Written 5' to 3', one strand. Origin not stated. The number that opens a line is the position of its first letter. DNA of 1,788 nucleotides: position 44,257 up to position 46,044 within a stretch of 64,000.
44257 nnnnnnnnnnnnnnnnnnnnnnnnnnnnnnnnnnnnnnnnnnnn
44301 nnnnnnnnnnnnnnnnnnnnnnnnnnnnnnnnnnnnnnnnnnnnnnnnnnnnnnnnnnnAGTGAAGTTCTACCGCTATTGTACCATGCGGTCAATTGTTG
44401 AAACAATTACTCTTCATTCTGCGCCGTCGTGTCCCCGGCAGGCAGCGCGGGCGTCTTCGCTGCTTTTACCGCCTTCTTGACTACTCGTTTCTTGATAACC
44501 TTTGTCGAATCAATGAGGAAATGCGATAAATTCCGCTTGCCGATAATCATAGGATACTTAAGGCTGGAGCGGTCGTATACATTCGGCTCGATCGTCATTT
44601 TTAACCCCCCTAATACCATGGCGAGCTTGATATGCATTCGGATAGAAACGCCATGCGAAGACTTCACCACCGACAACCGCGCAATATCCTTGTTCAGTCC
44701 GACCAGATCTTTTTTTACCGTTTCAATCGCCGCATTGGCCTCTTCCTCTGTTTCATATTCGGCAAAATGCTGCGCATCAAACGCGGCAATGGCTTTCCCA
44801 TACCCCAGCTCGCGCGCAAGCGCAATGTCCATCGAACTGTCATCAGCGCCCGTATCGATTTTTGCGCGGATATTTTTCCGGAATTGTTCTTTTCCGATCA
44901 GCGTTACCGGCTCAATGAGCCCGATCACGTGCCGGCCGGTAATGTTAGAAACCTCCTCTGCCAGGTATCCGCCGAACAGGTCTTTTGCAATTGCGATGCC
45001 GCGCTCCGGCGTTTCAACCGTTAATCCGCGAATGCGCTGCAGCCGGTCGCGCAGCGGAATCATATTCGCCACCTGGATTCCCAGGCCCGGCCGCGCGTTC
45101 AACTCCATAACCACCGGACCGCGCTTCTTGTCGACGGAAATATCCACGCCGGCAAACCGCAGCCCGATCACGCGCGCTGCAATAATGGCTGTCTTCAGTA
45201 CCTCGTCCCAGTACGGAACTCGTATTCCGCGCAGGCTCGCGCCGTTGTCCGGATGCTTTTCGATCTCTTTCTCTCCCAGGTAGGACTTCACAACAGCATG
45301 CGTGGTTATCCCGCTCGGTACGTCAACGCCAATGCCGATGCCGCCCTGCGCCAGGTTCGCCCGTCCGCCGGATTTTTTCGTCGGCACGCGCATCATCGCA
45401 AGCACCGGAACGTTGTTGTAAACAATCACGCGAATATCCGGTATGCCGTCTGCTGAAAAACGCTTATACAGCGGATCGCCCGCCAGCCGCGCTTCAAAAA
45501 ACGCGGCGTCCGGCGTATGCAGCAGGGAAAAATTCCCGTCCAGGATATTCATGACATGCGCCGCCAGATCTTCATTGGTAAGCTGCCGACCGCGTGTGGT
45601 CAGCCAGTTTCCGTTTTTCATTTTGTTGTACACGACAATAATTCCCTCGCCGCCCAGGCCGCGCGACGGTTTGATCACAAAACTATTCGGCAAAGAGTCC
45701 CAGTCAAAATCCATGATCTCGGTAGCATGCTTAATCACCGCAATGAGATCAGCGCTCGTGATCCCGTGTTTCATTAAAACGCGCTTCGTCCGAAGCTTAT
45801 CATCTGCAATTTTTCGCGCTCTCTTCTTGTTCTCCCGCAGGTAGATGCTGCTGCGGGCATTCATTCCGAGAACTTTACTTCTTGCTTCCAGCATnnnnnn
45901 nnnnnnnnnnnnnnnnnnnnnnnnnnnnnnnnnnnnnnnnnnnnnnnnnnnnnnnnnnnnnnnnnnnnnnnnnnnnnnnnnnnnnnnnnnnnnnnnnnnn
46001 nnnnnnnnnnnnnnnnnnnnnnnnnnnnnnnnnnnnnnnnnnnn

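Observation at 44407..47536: Two-gene ATP-grasp::DTGA-retropepsin plus PKD/7-TM module inserted between ruvC and ruvA: a variant of a predicted but uncharacterised peptide ligase-peptidase-7TM system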

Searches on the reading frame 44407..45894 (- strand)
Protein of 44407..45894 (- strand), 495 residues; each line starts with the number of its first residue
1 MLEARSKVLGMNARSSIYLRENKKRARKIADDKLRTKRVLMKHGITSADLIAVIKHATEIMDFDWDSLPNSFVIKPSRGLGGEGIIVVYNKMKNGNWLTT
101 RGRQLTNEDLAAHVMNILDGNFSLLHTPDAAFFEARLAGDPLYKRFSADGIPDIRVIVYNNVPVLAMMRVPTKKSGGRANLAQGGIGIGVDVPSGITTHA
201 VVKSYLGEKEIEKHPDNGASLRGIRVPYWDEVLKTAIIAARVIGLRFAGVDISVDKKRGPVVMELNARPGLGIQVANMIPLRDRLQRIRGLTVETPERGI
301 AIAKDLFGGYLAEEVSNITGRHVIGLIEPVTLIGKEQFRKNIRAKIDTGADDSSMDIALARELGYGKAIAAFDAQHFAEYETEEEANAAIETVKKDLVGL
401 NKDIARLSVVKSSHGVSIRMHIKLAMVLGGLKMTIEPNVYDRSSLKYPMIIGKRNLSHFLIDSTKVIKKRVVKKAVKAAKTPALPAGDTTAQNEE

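Call 3: search_protein_families(library=pfam, proteins=[window:44407-45894:-], max_evalue=0.1)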
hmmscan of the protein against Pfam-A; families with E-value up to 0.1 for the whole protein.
window:44407-45894:- (495 aa): 7 families
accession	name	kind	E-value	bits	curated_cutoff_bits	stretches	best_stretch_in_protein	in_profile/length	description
PF14397.11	ATPgrasp_ST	-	2.7e-62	210.9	31.4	1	15-289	4-277/278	Sugar-transfer associated ATP-grasp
PF05618.17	Zn_protease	-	3.1e-12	47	27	1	361-461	19-125/138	Putative ATP-dependent zinc protease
PF08443.16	RimK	-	8.2e-11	42.3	21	1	230-272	129-170/188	RimK-like ATP-grasp domain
PF02655.19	ATP-grasp_3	-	8.1e-06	26.4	23.2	1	30-93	1-55/160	ATP-grasp domain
PF02955.21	GSH-S_ATP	-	8.7e-05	22.5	23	0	153-187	85-119/175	Prokaryotic glutathione synthetase, ATP-grasp domain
PF14305.11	ATPgrasp_TupA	-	0.0011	18.9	25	1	19-91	7-78/241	TupA-like ATPgrasp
PF14398.11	ATPgrasp_YheCD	-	0.0057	16.4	26.8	0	70-104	49-83/255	YheC/D like ATP-grasp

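Call 4: search_protein_families(library=ncbifam, proteins=[window:44407-45894:-], max_evalue=0.1)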
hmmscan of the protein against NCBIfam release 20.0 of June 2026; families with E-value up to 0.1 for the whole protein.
window:44407-45894:- (495 aa): 21 families
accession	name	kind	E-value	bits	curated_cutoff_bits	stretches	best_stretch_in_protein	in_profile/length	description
TIGR02291.1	rimK_rel_E_lig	hypoth_equivalog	3e-80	269.6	314.2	1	6-297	10-298/317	alpha-L-glutamate ligase-like protein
TIGR00768.1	rimK_fam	subfamily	1.2e-13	51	143.4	2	230-271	216-257/276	RimK family alpha-L-glutamate ligase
NF040720.1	MptN_Meth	equivalog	4.2e-10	39.2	350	2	230-274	229-275/291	tetrahydromethanopterin:alpha-L-glutamate ligase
NF052264.1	retropep_RloA3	equivalog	5.2e-09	36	210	1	320-468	18-154/159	retropepsin-like aspartic peptidase RloA3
NF052262.1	retropep_RloA1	exception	7.2e-09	35.5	280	1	316-459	19-153/178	retropepsin-like aspartic peptidase RloA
NF007764.0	PRK10446.1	equivalog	5.7e-08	32.4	331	1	234-280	231-277/300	30S ribosomal protein S6--L-glutamate ligase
NF052263.1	retropep_RloA2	exception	5.8e-08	32.4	250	1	336-459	33-153/170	retropepsin-like aspartic peptidase RloA2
TIGR02068.2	cya_phycin_syn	equivalog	4.7e-07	28.2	850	1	25-91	206-270/862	cyanophycin synthetase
NF010623.0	PRK14016.1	subfamily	5.8e-07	28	877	2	231-272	403-450/871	cyanophycin synthetase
NF002378.0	PRK01372.1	subfamily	5.5e-06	25.3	243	1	26-93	94-158/305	D-alanine--D-alanine ligase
NF053643.1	Ddl_archaea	equivalog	4.9e-05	22.5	500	1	23-107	97-177/367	putative pseudomurein biosynthesis ATP-grasp protein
NF052261.1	Asp_endo_RimB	equivalog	0.00014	21.7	200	1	321-456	7-128/148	retropepsin-like aspartic endopeptidase RimB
TIGR02144.1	LysX_arch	equivalog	0.00014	21.1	275.6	1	230-269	215-254/281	lysine biosynthesis protein LysX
TIGR03103.1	trio_acet_GNAT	equivalog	0.00041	19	569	0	230-271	481-524/547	N-acetylglutaminylglutamine synthetase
NF003573.0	PRK05246.1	equivalog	0.00063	18.6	272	0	153-187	208-242/316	glutathione synthase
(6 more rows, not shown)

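Call 14: find_homologous_proteins(query=window:44407-45894:-)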
Query window:44407-45894:- (495 aa): 3685 proteins with E <= 0.001 among 8000 candidates; the best 120 are listed.
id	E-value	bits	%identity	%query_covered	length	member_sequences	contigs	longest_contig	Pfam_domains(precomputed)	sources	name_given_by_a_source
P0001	7.7e-234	795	77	92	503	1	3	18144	PF05618.18,PF14397.12,PF08443.17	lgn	-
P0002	1.0e-213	728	67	94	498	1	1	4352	PF02955.22,PF05618.18,PF14397.12,PF08443.17,PF02655.20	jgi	jgi:alpha-L-glutamate ligase-like protein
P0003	7.8e-213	725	66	98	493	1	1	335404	PF05618.18,PF14397.12,PF08443.17,PF02655.20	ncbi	-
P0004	3.0e-212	724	67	95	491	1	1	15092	PF05618.18,PF14397.12,PF08443.17,PF02655.20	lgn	-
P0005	8.3e-209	712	67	95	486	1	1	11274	PF05618.18,PF14397.12,PF08443.17,PF02655.20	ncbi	-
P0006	6.4e-208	709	66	96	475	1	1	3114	PF05618.18,PF14397.12,PF08443.17,PF02655.20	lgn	-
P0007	4.1e-205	700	67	91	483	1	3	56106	PF05618.18,PF14397.12,PF08443.17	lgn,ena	-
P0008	3.3e-204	697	65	98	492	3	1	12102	PF05618.18,PF14397.12,PF08443.17,PF02655.20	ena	-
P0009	4.0e-203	693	66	94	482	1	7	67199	PF05618.18,PF14397.12,PF08443.17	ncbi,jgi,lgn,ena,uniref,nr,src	ncbi:MAG: hypothetical protein A2233_01080 [Candidatus Kerfeldbacteria bacterium RIFOXYA2_FULL_38_24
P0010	6.0e-202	690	65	95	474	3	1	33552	PF05618.18,PF14397.12,PF08443.17,PF02655.20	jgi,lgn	-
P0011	4.1e-201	687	64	94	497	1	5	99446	PF05618.18,PF14397.12,PF08443.17,PF02655.20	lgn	-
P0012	9.8e-201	686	64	96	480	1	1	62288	PF05618.18,PF14397.12,PF08443.17,PF02655.20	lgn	-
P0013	5.1e-200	683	65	94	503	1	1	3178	PF05618.18,PF14397.12,PF08443.17,PF02655.20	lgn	-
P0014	5.0e-197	673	62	99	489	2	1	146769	PF05618.18,PF14397.12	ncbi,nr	ncbi:MAG: ATP-dependent zinc protease [Candidatus Kerfeldbacteria bacterium]|nr:ATP-dependent zinc p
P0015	4.2e-196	670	63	94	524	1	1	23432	PF05618.18,PF14397.12,PF08443.17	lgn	-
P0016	9.8e-196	669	61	99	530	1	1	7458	PF05618.18,PF14397.12,PF08443.17,PF02655.20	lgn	-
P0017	6.1e-195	667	63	94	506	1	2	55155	PF05618.18,PF14397.12,PF08443.17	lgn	-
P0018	4.7e-193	660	61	94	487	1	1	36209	PF05618.18,PF14397.12,PF08443.17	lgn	-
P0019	1.1e-192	659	62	95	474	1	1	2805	PF05618.18,PF14397.12,PF08443.17,PF02655.20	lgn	-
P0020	2.4e-192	658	61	98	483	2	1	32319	PF05618.18,PF14397.12,PF08443.17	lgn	-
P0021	3.6e-192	657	61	97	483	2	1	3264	PF05618.18,PF14397.12,PF08443.17,PF02655.20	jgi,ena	-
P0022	4.3e-192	657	63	94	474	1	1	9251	PF05618.18,PF14397.12,PF08443.17,PF02655.20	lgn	-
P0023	9.5e-190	649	62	96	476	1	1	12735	PF05618.18,PF14397.12,PF08443.17,PF02655.20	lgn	-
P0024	1.2e-189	649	63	92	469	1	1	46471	PF05618.18,PF14397.12,PF08443.17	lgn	-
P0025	5.3e-189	647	60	97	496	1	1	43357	PF05618.18,PF14397.12,PF08443.17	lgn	-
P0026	4.3e-188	644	60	96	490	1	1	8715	PF05618.18,PF14397.12,PF08443.17,PF02655.20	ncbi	-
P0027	4.6e-187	641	61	96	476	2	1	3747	PF05618.18,PF14397.12,PF08443.17,PF02655.20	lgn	-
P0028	6.6e-185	633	62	93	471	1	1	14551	PF05618.18,PF14397.12,PF08443.17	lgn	-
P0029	1.8e-184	632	62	92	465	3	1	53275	PF05618.18,PF14397.12,PF08443.17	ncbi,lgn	-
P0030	4.6e-184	631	59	97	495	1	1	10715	PF05618.18,PF14397.12,PF08443.17,PF02655.20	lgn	-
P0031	2.3e-182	625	60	94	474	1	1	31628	PF05618.18,PF14397.12,PF08443.17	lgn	-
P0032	9.6e-182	623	58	95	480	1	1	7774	PF05618.18,PF14397.12,PF08443.17,PF02655.20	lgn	-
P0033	2.5e-181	622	60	92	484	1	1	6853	PF05618.18,PF14397.12,PF08443.17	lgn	-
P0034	9.1e-180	616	57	95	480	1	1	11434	PF02955.22,PF05618.18,PF14397.12,PF08443.17,PF02655.20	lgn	-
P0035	4.7e-176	604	58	95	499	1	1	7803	PF02955.22,PF05618.18,PF14397.12,PF08443.17,PF02655.20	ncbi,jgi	jgi:alpha-L-glutamate ligase-like protein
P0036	1.2e-175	603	58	94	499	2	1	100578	PF02955.22,PF14397.12,PF08443.17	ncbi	-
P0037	4.8e-174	598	57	97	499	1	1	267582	PF02955.22,PF05618.18,PF14397.12,PF08443.17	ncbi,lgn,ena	-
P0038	2.5e-173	595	57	95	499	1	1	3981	PF02955.22,PF14397.12,PF08443.17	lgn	-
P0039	9.2e-173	593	57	95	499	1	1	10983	PF02955.22,PF14397.12,PF08443.17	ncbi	-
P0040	9.3e-173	593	56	96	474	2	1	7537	PF05618.18,PF14397.12,PF14305.12,PF08443.17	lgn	-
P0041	3.3e-172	592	56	94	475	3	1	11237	PF05618.18,PF14397.12,PF08443.17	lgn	-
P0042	1.8e-166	573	57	91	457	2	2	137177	PF05618.18,PF14397.12,PF08443.17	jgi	jgi:alpha-L-glutamate ligase-like protein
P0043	6.3e-165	568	57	92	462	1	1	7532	PF05618.18,PF14397.12,PF08443.17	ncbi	-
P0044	6.6e-145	502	49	95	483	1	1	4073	PF05618.18,PF14397.12,PF08443.17,PF02655.20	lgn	-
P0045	9.1e-141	488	46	95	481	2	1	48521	PF05618.18,PF14397.12,PF08443.17,PF02655.20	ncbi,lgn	-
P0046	3.5e-139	483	47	94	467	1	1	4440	PF05618.18,PF14397.12,PF14398.12,PF08443.17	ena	-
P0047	4.1e-138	479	48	93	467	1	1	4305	PF05618.18,PF14397.12,PF08443.17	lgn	-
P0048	4.1e-138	479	50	93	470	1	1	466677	PF05618.18,PF14397.12,PF08443.17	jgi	jgi:alpha-L-glutamate ligase-like protein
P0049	4.9e-138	479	49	94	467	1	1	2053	PF05618.18,PF14397.12,PF14398.12,PF08443.17,PF02655.20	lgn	-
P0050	5.6e-138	479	50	93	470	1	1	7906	PF05618.18,PF14397.12,PF14398.12,PF08443.17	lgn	-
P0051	9.7e-138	478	49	94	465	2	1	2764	PF05618.18,PF14397.12,PF08443.17,PF02655.20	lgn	-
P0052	6.2e-136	472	51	92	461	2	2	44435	PF05618.18,PF14397.12,PF08443.17,PF02655.20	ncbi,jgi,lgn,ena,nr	ncbi:MAG TPA: sugar-transfer associated ATP-grasp domain-containing protein [Candidatus Moranbacteri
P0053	8.5e-136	472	50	93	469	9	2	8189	PF05618.18,PF14397.12,PF14398.12,PF08443.17,PF02655.20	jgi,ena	-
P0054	2.7e-135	470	48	94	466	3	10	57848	PF05618.18,PF14397.12,PF08443.17,PF02655.20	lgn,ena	-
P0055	4.7e-135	469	46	95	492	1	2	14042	PF05618.18,PF14397.12,PF08443.17,PF02655.20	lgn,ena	-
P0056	1.2e-134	468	49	93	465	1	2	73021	PF05618.18,PF14397.12,PF08443.17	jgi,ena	jgi:alpha-L-glutamate ligase-like protein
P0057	1.3e-133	464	47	94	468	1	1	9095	PF05618.18,PF14397.12,PF08443.17,PF02655.20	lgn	-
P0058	1.4e-133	464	47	94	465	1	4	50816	PF05618.18,PF14397.12,PF08443.17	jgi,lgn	-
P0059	1.5e-133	464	48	94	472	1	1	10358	PF05618.18,PF14397.12,PF08443.17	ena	-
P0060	1.8e-133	464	49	93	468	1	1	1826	PF14397.12,PF08443.17,PF02655.20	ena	-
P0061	2.1e-133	464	49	94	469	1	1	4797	PF05618.18,PF14397.12,PF14398.12,PF08443.17,PF02655.20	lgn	-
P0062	2.4e-133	463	48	94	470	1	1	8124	PF05618.18,PF14397.12,PF08443.17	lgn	-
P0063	3.0e-133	463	47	94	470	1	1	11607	PF05618.18,PF14397.12,PF08443.17,PF02655.20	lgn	-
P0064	3.3e-133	463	47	92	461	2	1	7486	PF05618.18,PF14397.12,PF08443.17,PF02655.20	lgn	-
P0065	3.4e-133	463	47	94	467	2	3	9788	PF05618.18,PF14397.12,PF08443.17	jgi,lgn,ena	-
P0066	4.1e-133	463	48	94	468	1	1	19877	PF05618.18,PF14397.12,PF08443.17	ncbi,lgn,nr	ncbi:MAG TPA: sugar-transfer associated ATP-grasp domain-containing protein [Candidatus Fimivivens s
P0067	4.8e-133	462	47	92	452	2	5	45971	PF05618.18,PF14397.12,PF08443.17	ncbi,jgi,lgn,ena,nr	ncbi:hypothetical protein HOB30_03930 [Candidatus Falkowbacteria bacterium]|jgi:alpha-L-glutamate li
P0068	4.9e-133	462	50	94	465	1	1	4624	PF05618.18,PF14397.12,PF08443.17,PF02655.20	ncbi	-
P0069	5.6e-133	462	49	94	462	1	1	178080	PF05618.18,PF14397.12,PF08443.17,PF02655.20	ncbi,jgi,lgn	-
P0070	9.6e-133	461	47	95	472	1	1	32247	PF05618.18,PF14397.12,PF08443.17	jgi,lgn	-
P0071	1.4e-132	461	50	93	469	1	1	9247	PF05618.18,PF14397.12,PF14398.12,PF08443.17,PF02655.20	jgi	jgi:alpha-L-glutamate ligase-like protein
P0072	2.2e-132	460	48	94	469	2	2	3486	PF05618.18,PF14397.12,PF08443.17,PF02655.20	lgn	-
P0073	2.5e-132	460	45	95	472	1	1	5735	PF05618.18,PF14397.12,PF14398.12,PF08443.17,PF02655.20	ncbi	-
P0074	3.5e-132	460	48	93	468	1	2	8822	PF05618.18,PF14397.12,PF08443.17,PF02655.20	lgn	-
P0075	4.5e-132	459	49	94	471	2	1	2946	PF05618.18,PF14397.12,PF08443.17,PF02655.20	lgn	-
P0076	4.6e-132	459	47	93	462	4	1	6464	PF14397.12,PF08443.17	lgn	-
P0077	4.8e-132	459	47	94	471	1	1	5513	PF14397.12,PF08443.17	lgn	-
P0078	5.3e-132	459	47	94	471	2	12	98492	PF05618.18,PF14397.12,PF08443.17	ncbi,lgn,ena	-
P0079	6.3e-132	459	48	94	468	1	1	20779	PF05618.18,PF14397.12,PF14398.12,PF08443.17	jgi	jgi:alpha-L-glutamate ligase-like protein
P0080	8.4e-132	458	49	93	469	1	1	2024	PF05618.18,PF14397.12,PF14398.12,PF08443.17,PF02655.20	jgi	jgi:alpha-L-glutamate ligase-like protein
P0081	1.1e-131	458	48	94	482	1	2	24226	PF05618.18,PF14397.12,PF08443.17,PF02655.20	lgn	-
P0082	1.5e-131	457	48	93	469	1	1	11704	PF05618.18,PF14397.12,PF08443.17,PF02655.20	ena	-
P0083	2.0e-131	457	46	94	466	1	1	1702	PF05618.18,PF14397.12,PF08443.17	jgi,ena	-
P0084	2.4e-131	457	47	93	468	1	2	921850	PF14397.12,PF08443.17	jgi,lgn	jgi:alpha-L-glutamate ligase-like protein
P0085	2.6e-131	457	48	94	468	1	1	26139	PF05618.18,PF14397.12,PF08443.17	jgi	jgi:alpha-L-glutamate ligase-like protein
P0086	2.6e-131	457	47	93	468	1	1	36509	PF05618.18,PF14397.12,PF08443.17,PF02655.20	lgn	-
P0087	2.8e-131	457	48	94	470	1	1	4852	PF05618.18,PF14397.12,PF08443.17,PF02655.20,PF01071.25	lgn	-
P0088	3.2e-131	456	48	94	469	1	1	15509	PF05618.18,PF14397.12,PF14398.12,PF08443.17,PF02655.20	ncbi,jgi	-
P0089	3.3e-131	456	48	94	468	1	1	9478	PF05618.18,PF14397.12,PF08443.17,PF02655.20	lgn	-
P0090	3.4e-131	456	48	94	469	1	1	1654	PF05618.18,PF14397.12,PF08443.17,PF02655.20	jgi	jgi:alpha-L-glutamate ligase-like protein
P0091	3.9e-131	456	49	93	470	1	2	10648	PF05618.18,PF14397.12,PF08443.17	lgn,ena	-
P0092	4.3e-131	456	48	93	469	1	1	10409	PF05618.18,PF14397.12,PF14398.12,PF08443.17,PF02655.20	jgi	-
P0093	4.3e-131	456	47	94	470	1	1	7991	PF05618.18,PF14397.12,PF08443.17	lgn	-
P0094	4.4e-131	456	49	93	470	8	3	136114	PF05618.18,PF14397.12,PF08443.17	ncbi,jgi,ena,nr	ncbi:MAG TPA: sugar-transfer associated ATP-grasp domain-containing protein [Candidatus Moranbacteri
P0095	4.7e-131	456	47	92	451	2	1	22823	PF05618.18,PF14397.12,PF14398.12,PF08443.17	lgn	-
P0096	4.8e-131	456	47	93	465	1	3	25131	PF05618.18,PF14397.12,PF14398.12,PF08443.17,PF02655.20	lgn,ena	-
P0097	4.9e-131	456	47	93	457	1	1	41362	PF05618.18,PF14397.12,PF08443.17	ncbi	-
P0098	5.9e-131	456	49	92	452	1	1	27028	PF05618.18,PF14397.12,PF14398.12,PF08443.17,PF02655.20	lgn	-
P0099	6.6e-131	455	47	93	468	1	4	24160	PF05618.18,PF14397.12,PF14398.12,PF08443.17,PF02655.20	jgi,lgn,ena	-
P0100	1.3e-130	454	48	92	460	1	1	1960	PF05618.18,PF14397.12,PF08443.17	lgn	-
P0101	1.3e-130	454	47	92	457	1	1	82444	PF14397.12,PF08443.17,PF02655.20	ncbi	-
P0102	1.5e-130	454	50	93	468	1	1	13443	PF05618.18,PF14397.12,PF14398.12,PF08443.17,PF02655.20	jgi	-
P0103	1.6e-130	454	48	93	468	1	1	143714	PF05618.18,PF14397.12,PF14398.12,PF08443.17,PF02655.20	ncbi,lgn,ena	-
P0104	1.7e-130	454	49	94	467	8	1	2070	PF05618.18,PF14397.12,PF14398.12,PF08443.17,PF02655.20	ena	-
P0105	1.9e-130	454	48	93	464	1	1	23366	PF05618.18,PF14397.12,PF08443.17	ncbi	-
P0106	1.9e-130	454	47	93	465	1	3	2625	PF14397.12,PF08443.17,PF02655.20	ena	-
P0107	2.1e-130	454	48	93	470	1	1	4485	PF05618.18,PF14397.12,PF08443.17,PF02655.20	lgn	-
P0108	2.3e-130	454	49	94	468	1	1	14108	PF14397.12,PF08443.17,PF02655.20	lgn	-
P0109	2.4e-130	454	48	94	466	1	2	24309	PF05618.18,PF14397.12,PF14398.12,PF08443.17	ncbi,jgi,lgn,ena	ncbi:MAG: sugar-transfer associated ATP-grasp domain-containing protein [Candidatus Moraniibacteriot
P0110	2.6e-130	453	48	93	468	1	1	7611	PF05618.18,PF14397.12,PF14398.12,PF08443.17,PF02655.20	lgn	-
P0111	3.1e-130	453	48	93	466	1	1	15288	PF14397.12,PF08443.17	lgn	-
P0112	3.2e-130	453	48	94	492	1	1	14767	PF05618.18,PF14397.12,PF08443.17,PF02655.20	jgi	jgi:alpha-L-glutamate ligase-like protein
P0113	3.3e-130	453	49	93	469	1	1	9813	PF05618.18,PF14397.12,PF14398.12,PF08443.17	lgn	-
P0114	3.3e-130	453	47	94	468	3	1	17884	PF05618.18,PF14397.12,PF08443.17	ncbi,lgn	-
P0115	3.5e-130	453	48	93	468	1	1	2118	PF05618.18,PF14397.12,PF08443.17,PF02655.20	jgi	jgi:alpha-L-glutamate ligase-like protein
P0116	3.6e-130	453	47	93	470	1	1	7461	PF05618.18,PF14397.12,PF14398.12,PF08443.17,PF02655.20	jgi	-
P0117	3.7e-130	453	49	94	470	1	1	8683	PF05618.18,PF14397.12,PF08443.17,PF02655.20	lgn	-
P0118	3.7e-130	453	48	92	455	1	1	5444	PF05618.18,PF14397.12,PF08443.17,PF02655.20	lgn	-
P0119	3.8e-130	453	45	94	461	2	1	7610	PF05618.18,PF14397.12,PF08443.17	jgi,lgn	-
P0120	4.5e-130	453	49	94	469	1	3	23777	PF14397.12,PF08443.17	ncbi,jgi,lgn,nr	ncbi:MAG: Alpha-L-glutamate ligase-like protein [uncultured bacterium]|nr:MAG: Alpha-L-glutamate lig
